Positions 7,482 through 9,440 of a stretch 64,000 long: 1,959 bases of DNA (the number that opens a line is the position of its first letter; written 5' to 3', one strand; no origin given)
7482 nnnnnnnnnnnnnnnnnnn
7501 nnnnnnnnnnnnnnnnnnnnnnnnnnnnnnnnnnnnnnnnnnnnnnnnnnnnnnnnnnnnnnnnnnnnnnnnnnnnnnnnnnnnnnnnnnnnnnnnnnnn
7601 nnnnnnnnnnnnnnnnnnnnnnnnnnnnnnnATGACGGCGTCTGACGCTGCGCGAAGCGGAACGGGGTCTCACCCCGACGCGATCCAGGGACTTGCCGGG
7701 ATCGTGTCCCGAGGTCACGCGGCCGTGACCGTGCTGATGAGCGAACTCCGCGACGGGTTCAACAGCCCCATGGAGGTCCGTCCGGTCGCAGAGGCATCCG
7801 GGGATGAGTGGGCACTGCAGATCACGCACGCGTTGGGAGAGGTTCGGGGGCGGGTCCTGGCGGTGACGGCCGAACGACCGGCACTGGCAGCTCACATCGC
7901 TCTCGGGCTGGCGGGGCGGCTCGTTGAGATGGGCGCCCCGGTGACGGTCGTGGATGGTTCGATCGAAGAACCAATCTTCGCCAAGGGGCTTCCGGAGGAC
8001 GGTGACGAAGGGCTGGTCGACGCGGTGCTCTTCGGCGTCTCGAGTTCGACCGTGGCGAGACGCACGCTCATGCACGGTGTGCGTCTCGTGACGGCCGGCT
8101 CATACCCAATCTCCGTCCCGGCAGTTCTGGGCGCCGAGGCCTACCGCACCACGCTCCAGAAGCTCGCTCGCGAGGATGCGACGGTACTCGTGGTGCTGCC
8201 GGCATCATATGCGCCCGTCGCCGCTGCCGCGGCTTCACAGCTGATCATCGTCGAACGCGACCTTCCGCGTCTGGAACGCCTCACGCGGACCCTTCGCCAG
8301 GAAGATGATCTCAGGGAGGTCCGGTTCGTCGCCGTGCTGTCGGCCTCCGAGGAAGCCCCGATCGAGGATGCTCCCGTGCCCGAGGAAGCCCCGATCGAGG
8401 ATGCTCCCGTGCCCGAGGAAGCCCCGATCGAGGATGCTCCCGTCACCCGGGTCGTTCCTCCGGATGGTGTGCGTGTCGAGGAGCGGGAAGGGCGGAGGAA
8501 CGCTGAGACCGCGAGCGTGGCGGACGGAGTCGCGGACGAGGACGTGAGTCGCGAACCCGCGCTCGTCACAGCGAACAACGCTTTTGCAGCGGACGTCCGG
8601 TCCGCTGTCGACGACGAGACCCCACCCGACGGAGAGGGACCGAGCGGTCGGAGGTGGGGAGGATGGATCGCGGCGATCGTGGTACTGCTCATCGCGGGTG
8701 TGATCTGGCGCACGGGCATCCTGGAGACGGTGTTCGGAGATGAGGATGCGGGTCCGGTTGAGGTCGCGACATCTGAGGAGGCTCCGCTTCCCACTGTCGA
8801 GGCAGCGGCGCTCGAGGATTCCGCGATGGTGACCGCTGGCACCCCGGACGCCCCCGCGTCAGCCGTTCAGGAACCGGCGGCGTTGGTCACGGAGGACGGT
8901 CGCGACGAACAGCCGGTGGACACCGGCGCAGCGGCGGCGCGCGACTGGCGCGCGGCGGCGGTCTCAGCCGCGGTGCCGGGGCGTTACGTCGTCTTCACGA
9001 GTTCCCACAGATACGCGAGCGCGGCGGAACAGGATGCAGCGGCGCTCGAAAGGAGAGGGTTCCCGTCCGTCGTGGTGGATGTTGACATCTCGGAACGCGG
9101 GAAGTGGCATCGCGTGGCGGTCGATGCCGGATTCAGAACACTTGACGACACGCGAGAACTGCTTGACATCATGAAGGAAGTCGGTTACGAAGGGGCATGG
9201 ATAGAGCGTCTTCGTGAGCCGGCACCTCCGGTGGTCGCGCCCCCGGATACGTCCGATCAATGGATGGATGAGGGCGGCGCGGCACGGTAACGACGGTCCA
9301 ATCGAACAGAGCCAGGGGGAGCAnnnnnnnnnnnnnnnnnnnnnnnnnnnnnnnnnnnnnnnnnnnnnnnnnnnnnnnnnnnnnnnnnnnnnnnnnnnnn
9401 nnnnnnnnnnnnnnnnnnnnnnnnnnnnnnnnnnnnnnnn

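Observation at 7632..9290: Membrane protein fusing a Walker-A-less MinD/ParA-like domain, 3 x 11-aa acidic repeats and a periplasmic SPOR domain; translationally coupled to selA and upstream of smc-ftsY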

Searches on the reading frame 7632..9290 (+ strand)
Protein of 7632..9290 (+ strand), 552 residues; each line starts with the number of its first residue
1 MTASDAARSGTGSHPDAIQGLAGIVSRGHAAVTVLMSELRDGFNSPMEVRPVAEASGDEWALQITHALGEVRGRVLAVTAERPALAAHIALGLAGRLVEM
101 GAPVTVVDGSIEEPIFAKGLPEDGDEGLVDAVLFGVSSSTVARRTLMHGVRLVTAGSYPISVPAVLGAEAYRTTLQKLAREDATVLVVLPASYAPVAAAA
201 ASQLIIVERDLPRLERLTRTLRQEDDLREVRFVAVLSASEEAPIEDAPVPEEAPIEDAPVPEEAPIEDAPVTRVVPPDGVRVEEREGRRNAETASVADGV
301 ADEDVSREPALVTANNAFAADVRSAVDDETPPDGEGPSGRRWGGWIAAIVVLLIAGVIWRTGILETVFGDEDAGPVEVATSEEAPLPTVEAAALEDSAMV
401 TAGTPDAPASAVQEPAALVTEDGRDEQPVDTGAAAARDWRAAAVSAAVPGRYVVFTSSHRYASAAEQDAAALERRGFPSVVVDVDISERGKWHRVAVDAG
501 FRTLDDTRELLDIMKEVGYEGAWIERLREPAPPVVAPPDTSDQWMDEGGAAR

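Call 3: search_protein_families(library=pfam, proteins=[window:7632-9290:+], max_evalue=10)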
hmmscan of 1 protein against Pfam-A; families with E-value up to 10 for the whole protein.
window:7632-9290:+ (552 aa): 0 families

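Call 4: search_protein_families(library=ncbifam, proteins=[window:7632-9290:+], max_evalue=10)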
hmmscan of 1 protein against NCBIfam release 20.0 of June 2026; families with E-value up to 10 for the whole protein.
window:7632-9290:+ (552 aa): 2 families
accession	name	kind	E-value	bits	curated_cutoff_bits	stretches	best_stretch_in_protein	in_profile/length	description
TIGR03029.1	EpsG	equivalog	7.5e-05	22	313.8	1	73-220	103-256/274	chain length determinant protein tyrosine kinase EpsG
TIGR03018.1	pepcterm_TyrKin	hypoth_equivalog_domain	0.002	17.5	230.65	1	90-192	57-157/207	XrtA-associated tyrosine autokinase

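Call 8: find_homologous_proteins(query=window:7632-9287:+, max_evalue=0.001)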
Query window:7632-9287:+ (552 aa): 15 proteins with E <= 0.001 among 8000 candidates.
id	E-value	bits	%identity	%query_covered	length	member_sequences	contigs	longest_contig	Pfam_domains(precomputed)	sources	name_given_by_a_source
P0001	0.0e+0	1165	100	100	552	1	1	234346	-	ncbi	-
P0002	3.7e-215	734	68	100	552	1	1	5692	-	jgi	-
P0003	2.9e-195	668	64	99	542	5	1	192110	-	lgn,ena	-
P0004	4.0e-194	664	64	100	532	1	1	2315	-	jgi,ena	-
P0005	6.9e-188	644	61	100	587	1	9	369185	-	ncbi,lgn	-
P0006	1.0e-141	492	54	96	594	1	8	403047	-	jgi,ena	-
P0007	6.8e-110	387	45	94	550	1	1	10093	-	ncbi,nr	ncbi:hypothetical protein K8S17_06650, partial [bacterium]|nr:hypothetical protein [bacterium]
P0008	4.0e-98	348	44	93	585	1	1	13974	-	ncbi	-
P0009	3.2e-58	216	52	26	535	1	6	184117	-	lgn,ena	-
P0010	1.0e-55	208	35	92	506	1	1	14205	-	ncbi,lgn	-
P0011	1.7e-40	158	44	31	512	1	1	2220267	PF05036.19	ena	-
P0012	1.4e-39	154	45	28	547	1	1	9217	PF05036.19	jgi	jgi:hypothetical protein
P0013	2.9e-37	147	41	31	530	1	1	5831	PF05036.19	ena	-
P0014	3.7e-36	143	42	34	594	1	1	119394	PF05036.19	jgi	-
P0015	1.7e-15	75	40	29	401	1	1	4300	-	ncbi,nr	ncbi:MAG: hypothetical protein GF400_05850, partial [Candidatus Eisenbacteria bacterium]|nr:hypothet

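Call 10: search_solved_structures(query=A1, max_evalue=10, show_alignments=3)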
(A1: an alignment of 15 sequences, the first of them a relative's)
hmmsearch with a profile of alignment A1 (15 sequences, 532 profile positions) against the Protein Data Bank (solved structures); distinct sequences matched with E-value up to 10: 16.
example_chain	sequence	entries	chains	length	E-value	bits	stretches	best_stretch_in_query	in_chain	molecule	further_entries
9hmf_O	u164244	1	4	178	0.088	15.2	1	325-388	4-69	Flagellar protein FliL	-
2mn6_B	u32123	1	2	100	0.28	13.6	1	336-414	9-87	Sec-independent protein translocase protein TatA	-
2mn7_A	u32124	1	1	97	0.28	13.5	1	337-414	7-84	Sec-independent protein translocase protein TatA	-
6z0p_A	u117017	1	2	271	0.54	12.6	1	50-182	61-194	BceF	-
4jlv_A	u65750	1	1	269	0.75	12.2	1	70-205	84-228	C-terminal fragment of Membrane protein CapA1, Putative uncharacterized protein capB1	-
1yni_A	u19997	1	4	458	0.88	11.9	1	171-241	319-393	Succinylarginine Dihydrolase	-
7cu3_B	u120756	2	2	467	1.6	11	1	364-408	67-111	Transmembrane protein FAM155A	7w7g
2ved_A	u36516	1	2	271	2.1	10.7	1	71-109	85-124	MEMBRANE PROTEIN CAPA1, PROTEIN TYROSINE KINASE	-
4jmp_A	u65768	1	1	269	2.2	10.6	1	71-109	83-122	C-terminal fragment of CapA, Protein tyrosine kinase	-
9b62_G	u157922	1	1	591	2.3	10.5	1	198-299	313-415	Ran GTPase-activating protein 1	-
6zj3_SK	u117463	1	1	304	2.7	10.3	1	219-319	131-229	Ribosomal protein eS8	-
5t9v_B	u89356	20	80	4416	4.3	9.6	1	241-301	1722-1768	Ryanodine receptor 1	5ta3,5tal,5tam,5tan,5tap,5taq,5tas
7cf9_A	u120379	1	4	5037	5.3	9.3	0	241-301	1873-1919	Ryanodine receptor 1,RyR1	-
6m2w_A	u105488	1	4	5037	5.3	9.3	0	241-301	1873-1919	Ryanodine receptor 1,Ryanodine receptor 1,Ryanodine receptor 1,Ryanodine receptor 1,Ryanod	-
9dby_M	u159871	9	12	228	8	8.7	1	241-396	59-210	RING1 and YY1-binding protein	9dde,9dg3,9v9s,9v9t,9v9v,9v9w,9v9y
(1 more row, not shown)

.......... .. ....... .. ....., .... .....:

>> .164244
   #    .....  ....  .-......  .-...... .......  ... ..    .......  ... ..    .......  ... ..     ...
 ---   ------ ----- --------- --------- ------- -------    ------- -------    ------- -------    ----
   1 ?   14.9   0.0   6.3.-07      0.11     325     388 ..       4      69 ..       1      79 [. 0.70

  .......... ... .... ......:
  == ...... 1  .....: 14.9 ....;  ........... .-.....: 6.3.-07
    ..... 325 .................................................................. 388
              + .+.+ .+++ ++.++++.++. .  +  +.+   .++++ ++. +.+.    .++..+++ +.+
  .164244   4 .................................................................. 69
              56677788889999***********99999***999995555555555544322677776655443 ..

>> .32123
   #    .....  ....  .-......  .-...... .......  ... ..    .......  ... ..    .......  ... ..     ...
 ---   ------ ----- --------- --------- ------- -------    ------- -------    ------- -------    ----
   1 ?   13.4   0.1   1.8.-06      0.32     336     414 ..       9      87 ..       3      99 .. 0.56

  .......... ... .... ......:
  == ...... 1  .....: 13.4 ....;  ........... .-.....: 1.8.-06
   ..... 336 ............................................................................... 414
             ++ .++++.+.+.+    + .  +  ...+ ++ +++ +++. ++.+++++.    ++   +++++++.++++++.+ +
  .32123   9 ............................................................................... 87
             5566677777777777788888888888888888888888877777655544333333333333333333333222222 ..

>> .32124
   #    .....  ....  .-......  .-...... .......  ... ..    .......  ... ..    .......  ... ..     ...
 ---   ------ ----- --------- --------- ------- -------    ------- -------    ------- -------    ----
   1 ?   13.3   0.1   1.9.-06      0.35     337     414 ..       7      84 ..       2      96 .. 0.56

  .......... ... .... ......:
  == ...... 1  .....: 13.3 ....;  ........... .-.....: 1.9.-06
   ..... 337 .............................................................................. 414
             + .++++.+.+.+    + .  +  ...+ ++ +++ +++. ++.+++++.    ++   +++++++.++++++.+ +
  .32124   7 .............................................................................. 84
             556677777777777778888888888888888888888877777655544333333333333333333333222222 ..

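Call 11: find_encoding_contigs(protein=P0001, flank=10000, max_places=3)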
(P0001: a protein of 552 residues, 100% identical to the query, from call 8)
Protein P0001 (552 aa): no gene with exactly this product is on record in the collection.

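Call 16: find_encoding_contigs(protein=P0005, flank=8000, max_places=2)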
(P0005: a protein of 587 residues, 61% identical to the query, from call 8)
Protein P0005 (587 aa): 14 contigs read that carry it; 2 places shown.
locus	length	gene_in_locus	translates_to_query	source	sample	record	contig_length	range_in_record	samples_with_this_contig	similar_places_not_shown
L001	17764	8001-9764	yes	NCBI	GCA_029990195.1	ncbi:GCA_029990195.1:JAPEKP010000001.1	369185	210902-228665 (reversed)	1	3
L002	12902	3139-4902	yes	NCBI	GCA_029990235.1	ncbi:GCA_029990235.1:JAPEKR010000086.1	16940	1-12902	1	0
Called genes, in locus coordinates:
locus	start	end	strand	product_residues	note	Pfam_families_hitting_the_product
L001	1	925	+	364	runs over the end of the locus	PF01926:MMR_HSR1, PF02421:FeoB_N, PF06071:YchF-GTPase_C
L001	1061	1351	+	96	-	PF01250:Ribosomal_S6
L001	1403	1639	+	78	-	PF01084:Ribosomal_S18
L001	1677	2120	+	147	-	PF01281:Ribosomal_L9_N, PF03948:Ribosomal_L9_C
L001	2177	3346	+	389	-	PF13623:SurA_N_2 (weak), PF13624:SurA_N_3, PF13145:Rotamase_2, PF00639:Rotamase, PF13616:Rotamase_3, PF13174:TPR_6 (weak)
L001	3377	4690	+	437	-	PF02040:ArsB, PF03600:CitMHS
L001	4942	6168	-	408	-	-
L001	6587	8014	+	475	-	PF12390:Se-cys_synth_N (weak), PF03841:SelA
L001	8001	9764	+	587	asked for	-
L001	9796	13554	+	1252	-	PF02463:SMC_N, PF13175:AAA_15, PF13476:AAA_23, PF06470:SMC_hinge, PF13304:AAA_21 (weak)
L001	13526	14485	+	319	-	PF02881:SRP54_N, PF13604:AAA_30 (weak), PF00448:SRP54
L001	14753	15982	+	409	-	PF00383:dCMP_cyt_deam_1, PF14437:MafB19-deam, PF01872:RibD_C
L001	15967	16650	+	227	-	PF00677:Lum_binding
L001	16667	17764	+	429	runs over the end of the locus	PF00926:DHBP_synthase, PF00925:GTP_cyclohydro2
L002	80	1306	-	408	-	-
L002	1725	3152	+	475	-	PF12390:Se-cys_synth_N (weak), PF03841:SelA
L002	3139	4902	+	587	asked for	-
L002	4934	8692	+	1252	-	PF02463:SMC_N, PF13175:AAA_15, PF13476:AAA_23, PF06470:SMC_hinge, PF13304:AAA_21 (weak)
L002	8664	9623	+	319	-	PF02881:SRP54_N, PF13604:AAA_30 (weak), PF00448:SRP54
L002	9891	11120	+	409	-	PF00383:dCMP_cyt_deam_1, PF14437:MafB19-deam, PF01872:RibD_C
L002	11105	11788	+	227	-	PF00677:Lum_binding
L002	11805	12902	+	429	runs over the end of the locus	PF00926:DHBP_synthase, PF00925:GTP_cyclohydro2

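Call 17: find_encoding_contigs(protein=P0011, flank=8000, max_places=2)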
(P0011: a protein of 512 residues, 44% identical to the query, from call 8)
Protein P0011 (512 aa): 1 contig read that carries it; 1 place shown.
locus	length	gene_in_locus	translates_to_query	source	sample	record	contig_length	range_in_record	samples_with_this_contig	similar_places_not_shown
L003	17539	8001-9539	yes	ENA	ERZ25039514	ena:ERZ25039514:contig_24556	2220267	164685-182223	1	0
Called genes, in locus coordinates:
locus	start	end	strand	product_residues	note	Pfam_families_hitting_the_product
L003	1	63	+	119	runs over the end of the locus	PF01926:MMR_HSR1, PF02421:FeoB_N (weak)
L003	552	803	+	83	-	PF02824:TGS (weak), PF06071:YchF-GTPase_C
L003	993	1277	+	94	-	PF01250:Ribosomal_S6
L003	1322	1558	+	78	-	PF01084:Ribosomal_S18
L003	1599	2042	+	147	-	PF01281:Ribosomal_L9_N, PF03948:Ribosomal_L9_C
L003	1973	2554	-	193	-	-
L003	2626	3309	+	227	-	PF00639:Rotamase, PF13145:Rotamase_2, PF13616:Rotamase_3 (weak)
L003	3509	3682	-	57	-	-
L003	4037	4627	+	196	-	PF00939:Na_sulph_symp, PF02040:ArsB (weak), PF03600:CitMHS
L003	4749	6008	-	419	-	-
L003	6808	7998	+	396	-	PF03841:SelA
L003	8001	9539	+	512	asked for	PF05036:SPOR (weak)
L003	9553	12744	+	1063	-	PF02463:SMC_N, PF13175:AAA_15, PF13304:AAA_21 (weak), PF13476:AAA_23, PF06470:SMC_hinge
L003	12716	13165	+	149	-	PF13304:AAA_21 (weak), PF02463:SMC_N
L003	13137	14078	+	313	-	PF02881:SRP54_N (weak), PF13191:AAA_16 (weak), PF06414:Zeta_toxin (faint), PF00448:SRP54, PF13604:AAA_30 (weak)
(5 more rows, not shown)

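Call 22: predict_structure(alignment_id=A1)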
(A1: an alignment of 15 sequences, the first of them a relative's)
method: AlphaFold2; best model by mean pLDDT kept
length: 552 residues; sequences in the alignment: 15
mean_pLDDT: 67.1   pTM: 0.47
mean pLDDT of the five models: 67.1, 65.5, 65.0, 58.5, 57.0
residues with pLDDT >= 90: 155; 70-90: 153; 50-70: 45; < 50: 199
segments of 3 or more residues with pLDDT < 50: 1-12, 241-338, 369-436, 531-540, 542-552
pLDDT, mean of each block of 10 residues (from residue 1): 33 69 92 82 73 67 89 95 92 91 93 84 84 88 89 85 86 93 91 95 95 95 94 85 42 39 40 38 30 31 30 30 34 42 79 85 56 37 35 33 33 31 33 48 68 89 93 87 82 86 78 84 79 44 44 38
secondary structure, 60 per line:
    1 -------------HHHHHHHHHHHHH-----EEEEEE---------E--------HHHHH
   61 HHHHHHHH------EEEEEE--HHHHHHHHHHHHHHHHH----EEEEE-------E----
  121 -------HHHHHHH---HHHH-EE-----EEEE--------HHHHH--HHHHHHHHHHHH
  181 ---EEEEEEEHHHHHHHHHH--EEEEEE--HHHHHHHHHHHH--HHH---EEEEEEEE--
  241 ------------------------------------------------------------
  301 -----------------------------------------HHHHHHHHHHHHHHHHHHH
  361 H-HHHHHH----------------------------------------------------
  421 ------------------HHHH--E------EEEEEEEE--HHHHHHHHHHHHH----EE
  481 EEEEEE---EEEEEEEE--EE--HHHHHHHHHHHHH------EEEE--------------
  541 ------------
elements in order: H14-26 E32-37 H56-68 E75-80 H83-99 E104-108 H128-134 H138-141 E150-153 H162-166 H169-180 E184-190 H191-200 E203-208 H211-222 E231-238 H342-361 H363-368 H439-442 E452-459 H462-474 E479-486 E490-497 H504-516 E523-526

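Call 25: fold_search(model_id=the predicted structure, library=pdb)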
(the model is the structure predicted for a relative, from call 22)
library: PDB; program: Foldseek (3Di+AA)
matches with E <= 10: 1471; with E <= 0.001: 55
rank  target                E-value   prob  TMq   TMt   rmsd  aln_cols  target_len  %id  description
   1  3la6_O                3.6e-10  1.00  0.34  0.66   4.3       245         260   16  Octameric kinase domain of the E. coli tyrosine kinase Wzc with bound ADP (released 2010-08-25)
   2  3la6_A                4.9e-10  1.00  0.33  0.65   4.3       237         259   14  Octameric kinase domain of the E. coli tyrosine kinase Wzc with bound ADP (released 2010-08-25)
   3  3la6_J                5.6e-10  1.00  0.32  0.63   4.6       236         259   15  Octameric kinase domain of the E. coli tyrosine kinase Wzc with bound ADP (released 2010-08-25)
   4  3la6_I                5.6e-10  1.00  0.33  0.65   4.4       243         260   15  Octameric kinase domain of the E. coli tyrosine kinase Wzc with bound ADP (released 2010-08-25)
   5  3la6_G                6.3e-10  1.00  0.32  0.63   4.7       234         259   15  Octameric kinase domain of the E. coli tyrosine kinase Wzc with bound ADP (released 2010-08-25)
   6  3la6_L                7.6e-10  1.00  0.31  0.61   5.6       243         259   16  Octameric kinase domain of the E. coli tyrosine kinase Wzc with bound ADP (released 2010-08-25)
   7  3la6_M                8.1e-10  1.00  0.31  0.62   5.4       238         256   15  Octameric kinase domain of the E. coli tyrosine kinase Wzc with bound ADP (released 2010-08-25)
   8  4jlv                  1.2e-09  1.00  0.32  0.71   4.7       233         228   17  Crystal structure of the chimerical protein CapA1B1 in complex with ADP-Mg (released 2014-02-05)
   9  3la6_P                1.4e-09  1.00  0.33  0.65   4.5       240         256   15  Octameric kinase domain of the E. coli tyrosine kinase Wzc with bound ADP (released 2010-08-25)
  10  3la6_D                1.4e-09  1.00  0.33  0.63   4.8       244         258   16  Octameric kinase domain of the E. coli tyrosine kinase Wzc with bound ADP (released 2010-08-25)
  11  3la6_B                1.6e-09  1.00  0.33  0.64   4.5       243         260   16  Octameric kinase domain of the E. coli tyrosine kinase Wzc with bound ADP (released 2010-08-25)
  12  3la6_F                1.8e-09  1.00  0.31  0.61   5.5       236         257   15  Octameric kinase domain of the E. coli tyrosine kinase Wzc with bound ADP (released 2010-08-25)
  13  3la6_E                1.8e-09  1.00  0.33  0.64   4.7       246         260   17  Octameric kinase domain of the E. coli tyrosine kinase Wzc with bound ADP (released 2010-08-25)
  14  3bfv_A                5.1e-09  1.00  0.32  0.68   4.7       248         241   16  crystal structure of the chimerical protein CapAB (released 2008-06-24)
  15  3la6_C                6.9e-09  1.00  0.32  0.63   4.4       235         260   15  Octameric kinase domain of the E. coli tyrosine kinase Wzc with bound ADP (released 2010-08-25)
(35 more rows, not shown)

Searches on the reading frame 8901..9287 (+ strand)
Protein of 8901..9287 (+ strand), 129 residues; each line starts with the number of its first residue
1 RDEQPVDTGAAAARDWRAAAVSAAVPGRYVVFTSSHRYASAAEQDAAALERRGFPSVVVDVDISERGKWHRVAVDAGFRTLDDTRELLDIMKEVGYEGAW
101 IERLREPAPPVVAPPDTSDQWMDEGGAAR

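Call 6: search_protein_families(library=pfam, proteins=[window:8901-9287:+], max_evalue=10)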
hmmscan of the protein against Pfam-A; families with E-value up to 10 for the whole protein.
window:8901-9287:+ (129 aa): 2 families
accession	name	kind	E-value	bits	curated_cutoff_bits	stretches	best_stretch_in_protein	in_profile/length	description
PF05036.18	SPOR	-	2.6e-05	24.9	21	1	27-101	3-74/76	SPOR domain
PF10391.15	DNA_pol_lambd_f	-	0.5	10.7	29.8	0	74-86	18-30/51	Fingers domain of DNA polymerase lambda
